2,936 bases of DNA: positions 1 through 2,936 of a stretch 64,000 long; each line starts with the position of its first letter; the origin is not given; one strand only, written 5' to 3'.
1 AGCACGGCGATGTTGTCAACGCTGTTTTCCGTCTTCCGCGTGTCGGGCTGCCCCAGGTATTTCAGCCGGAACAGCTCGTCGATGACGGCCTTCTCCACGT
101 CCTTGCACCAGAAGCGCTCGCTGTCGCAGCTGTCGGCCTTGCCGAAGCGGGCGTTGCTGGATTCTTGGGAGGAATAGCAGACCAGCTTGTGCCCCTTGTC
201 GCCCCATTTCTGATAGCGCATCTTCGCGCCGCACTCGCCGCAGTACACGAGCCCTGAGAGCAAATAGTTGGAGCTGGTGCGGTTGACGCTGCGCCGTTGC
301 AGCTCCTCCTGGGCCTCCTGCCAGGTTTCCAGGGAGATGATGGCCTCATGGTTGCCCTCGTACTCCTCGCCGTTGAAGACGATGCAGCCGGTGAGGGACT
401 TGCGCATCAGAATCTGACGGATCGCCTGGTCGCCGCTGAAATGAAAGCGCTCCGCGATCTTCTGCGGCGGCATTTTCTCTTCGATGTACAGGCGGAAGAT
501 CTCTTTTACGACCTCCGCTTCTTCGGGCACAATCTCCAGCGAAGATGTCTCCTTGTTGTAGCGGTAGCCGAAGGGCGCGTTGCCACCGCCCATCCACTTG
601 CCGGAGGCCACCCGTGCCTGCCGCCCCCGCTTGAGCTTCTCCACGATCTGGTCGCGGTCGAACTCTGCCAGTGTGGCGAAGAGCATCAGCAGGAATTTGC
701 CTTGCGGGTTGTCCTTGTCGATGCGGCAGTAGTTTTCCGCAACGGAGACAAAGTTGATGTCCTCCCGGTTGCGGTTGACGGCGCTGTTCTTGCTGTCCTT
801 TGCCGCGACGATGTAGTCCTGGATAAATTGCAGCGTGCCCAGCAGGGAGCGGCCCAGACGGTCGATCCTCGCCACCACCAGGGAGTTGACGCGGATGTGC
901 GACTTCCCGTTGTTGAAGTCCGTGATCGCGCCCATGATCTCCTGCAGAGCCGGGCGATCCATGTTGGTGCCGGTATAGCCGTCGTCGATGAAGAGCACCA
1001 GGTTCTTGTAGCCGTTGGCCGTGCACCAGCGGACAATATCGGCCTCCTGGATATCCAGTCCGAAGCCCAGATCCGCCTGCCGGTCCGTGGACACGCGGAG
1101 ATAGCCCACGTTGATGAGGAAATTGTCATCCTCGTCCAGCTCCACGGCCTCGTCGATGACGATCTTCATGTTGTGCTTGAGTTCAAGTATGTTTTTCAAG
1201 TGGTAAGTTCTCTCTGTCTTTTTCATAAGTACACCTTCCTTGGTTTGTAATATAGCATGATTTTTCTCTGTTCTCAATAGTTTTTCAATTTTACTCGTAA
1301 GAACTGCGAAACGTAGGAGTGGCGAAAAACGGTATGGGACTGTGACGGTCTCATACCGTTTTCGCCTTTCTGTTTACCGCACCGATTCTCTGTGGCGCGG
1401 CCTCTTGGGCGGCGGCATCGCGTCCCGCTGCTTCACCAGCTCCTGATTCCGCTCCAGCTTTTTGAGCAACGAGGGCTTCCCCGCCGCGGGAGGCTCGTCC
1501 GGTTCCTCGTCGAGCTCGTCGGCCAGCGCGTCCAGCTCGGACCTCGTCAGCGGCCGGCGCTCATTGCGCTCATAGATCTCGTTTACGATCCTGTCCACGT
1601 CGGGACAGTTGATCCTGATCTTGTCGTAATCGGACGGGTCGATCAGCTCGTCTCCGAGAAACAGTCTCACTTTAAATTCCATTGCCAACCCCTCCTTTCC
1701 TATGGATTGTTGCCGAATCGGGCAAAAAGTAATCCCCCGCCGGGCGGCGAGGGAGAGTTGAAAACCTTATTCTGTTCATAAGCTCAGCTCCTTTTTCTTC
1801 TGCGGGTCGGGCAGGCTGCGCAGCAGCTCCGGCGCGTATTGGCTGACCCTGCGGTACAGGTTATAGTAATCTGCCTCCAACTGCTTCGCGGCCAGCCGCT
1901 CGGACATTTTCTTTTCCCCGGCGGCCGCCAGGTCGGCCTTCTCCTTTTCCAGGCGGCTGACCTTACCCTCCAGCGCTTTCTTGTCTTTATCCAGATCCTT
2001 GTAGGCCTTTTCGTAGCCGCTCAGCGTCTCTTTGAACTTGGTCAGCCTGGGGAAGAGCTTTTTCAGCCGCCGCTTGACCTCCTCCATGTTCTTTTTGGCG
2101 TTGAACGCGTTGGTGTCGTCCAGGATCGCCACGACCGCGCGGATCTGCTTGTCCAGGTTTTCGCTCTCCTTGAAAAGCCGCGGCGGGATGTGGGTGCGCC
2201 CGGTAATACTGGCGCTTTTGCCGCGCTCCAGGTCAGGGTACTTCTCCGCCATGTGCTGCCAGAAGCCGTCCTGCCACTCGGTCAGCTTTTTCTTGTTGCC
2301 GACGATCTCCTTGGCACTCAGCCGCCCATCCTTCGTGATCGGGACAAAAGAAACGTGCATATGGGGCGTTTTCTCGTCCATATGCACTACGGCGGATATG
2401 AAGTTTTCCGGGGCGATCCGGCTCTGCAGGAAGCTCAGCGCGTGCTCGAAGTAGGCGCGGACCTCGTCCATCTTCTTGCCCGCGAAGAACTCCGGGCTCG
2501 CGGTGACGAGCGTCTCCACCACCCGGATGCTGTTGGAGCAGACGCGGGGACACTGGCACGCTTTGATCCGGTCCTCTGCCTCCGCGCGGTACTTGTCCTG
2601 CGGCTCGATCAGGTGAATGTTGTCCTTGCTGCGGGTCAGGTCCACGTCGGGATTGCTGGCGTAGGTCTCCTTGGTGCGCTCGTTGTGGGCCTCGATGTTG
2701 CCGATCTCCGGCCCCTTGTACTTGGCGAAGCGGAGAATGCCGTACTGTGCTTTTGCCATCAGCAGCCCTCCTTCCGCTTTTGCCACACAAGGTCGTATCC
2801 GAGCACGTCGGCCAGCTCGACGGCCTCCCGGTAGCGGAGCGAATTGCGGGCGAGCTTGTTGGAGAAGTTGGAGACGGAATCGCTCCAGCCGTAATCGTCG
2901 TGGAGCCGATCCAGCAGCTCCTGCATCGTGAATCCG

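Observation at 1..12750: Serine-recombinase mobilizable element splits a forespore sigma factor gene (sigG-like)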

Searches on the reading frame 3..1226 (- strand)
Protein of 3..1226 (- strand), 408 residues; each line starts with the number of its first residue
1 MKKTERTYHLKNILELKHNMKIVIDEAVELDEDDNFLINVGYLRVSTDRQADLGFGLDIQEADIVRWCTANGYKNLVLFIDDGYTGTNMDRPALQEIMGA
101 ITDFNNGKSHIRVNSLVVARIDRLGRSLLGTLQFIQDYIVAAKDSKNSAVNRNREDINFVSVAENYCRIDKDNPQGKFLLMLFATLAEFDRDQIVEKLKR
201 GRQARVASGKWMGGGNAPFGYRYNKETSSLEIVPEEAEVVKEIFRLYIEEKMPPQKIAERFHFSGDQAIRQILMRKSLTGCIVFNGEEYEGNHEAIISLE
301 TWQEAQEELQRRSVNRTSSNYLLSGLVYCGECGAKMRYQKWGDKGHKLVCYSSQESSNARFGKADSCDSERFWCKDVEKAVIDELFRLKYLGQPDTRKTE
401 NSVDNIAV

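Call 7: search_protein_families(library=ncbifam, proteins=[window:3-1226:-], max_evalue=0.001)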
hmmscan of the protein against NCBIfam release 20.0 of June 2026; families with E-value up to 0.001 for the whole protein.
window:3-1226:- (408 aa): 6 families
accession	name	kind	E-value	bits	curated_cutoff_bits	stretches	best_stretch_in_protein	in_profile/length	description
NF041201.1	recomb_XisF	equivalog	3.5e-28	98.8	375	1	40-386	2-354/465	fdxN element excision recombinase XisF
NF047343.1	SCCmet_CcrB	equivalog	4.7e-27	94.8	900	1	41-249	11-194/542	cassette chromosome recombinase CcrB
NF047344.1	SCCmet_CcrA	equivalog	7.4e-26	91.2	700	1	40-382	5-318/442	cassette chromosome recombinase CcrA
NF047347.1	SCCmet_CcrC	equivalog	3.7e-18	65.3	900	1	42-269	8-215/558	cassette chromosome recombinase CcrC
NF009949.0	PRK13413.1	equivalog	0.00025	20.8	272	0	40-214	3-147/203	master DNA invertase Mpi family serine-type recombinase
NF033518.0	transpos_IS607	equivalog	0.00025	20.6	110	1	38-127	55-133/187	IS607 family transposase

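Call 8: search_protein_families(library=pfam, proteins=[window:3-1226:-], max_evalue=0.001)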
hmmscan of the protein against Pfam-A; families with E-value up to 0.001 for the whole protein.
window:3-1226:- (408 aa): 3 families
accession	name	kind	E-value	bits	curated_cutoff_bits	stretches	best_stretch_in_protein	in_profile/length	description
PF00239.26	Resolvase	-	4e-27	95.5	23.3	2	40-137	2-88/145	Resolvase, N terminal domain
PF07508.19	Recombinase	-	2.7e-12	47.3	21.1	1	234-312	1-102/102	Recombinase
PF13408.12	Zn_ribbon_recom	-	3.5e-11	43.7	25.3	1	322-385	1-57/58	Recombinase zinc beta ribbon domain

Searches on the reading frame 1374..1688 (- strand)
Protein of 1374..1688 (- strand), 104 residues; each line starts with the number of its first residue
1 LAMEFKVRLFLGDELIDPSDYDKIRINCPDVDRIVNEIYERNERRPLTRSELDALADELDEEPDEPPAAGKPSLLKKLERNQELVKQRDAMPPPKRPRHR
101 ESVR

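Call 7: search_protein_families(library=ncbifam, proteins=[window:1374-1688:-], max_evalue=0.001)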
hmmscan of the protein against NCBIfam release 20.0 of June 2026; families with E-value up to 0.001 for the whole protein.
window:1374-1688:- (104 aa): 0 families

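Call 58: search_protein_families(library=phrogs, proteins=[window:1374-1688:-], max_evalue=0.001)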
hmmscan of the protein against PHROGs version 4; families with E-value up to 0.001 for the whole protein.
window:1374-1688:- (104 aa): 0 families

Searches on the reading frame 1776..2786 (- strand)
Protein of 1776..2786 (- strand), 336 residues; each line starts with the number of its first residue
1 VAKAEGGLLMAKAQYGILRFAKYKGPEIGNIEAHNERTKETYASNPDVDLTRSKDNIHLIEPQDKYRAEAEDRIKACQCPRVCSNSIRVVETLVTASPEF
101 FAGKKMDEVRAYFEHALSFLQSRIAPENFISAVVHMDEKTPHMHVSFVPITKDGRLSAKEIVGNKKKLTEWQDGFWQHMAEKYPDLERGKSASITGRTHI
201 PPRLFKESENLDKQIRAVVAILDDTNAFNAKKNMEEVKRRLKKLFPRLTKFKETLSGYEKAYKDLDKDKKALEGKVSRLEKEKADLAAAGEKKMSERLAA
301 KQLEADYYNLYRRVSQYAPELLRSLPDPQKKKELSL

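Call 7: search_protein_families(library=ncbifam, proteins=[window:1776-2786:-], max_evalue=0.001)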
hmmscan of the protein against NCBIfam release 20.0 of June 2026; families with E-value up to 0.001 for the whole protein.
window:1776-2786:- (336 aa): 6 families
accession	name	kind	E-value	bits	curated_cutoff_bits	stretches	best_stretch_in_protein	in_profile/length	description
NF041497.1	MobV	equivalog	1.8e-47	161.9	100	1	14-193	2-183/187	MobV family relaxase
TIGR02169.1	SMC_prok_A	equivalog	0.00018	19.3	729.4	1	205-323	706-943/1165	chromosome segregation protein SMC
NF003034.1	PRK03918.1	equivalog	0.00042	18.4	700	1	206-312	176-280/878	DNA double-strand break repair ATPase Rad50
NF045487.1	ASRP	equivalog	0.00062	18.5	300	1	208-306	333-430/593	archaea-specific SMC-related protein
NF047516.1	LA_3659_fam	equivalog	0.00079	19.1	36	0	228-284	64-120/221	LA_3659 family protein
NF047514.1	SpiroCoCo_N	equivalog_domain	0.00079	19.1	75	0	228-284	64-120/221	SpiroCoCo family coiled-coil protein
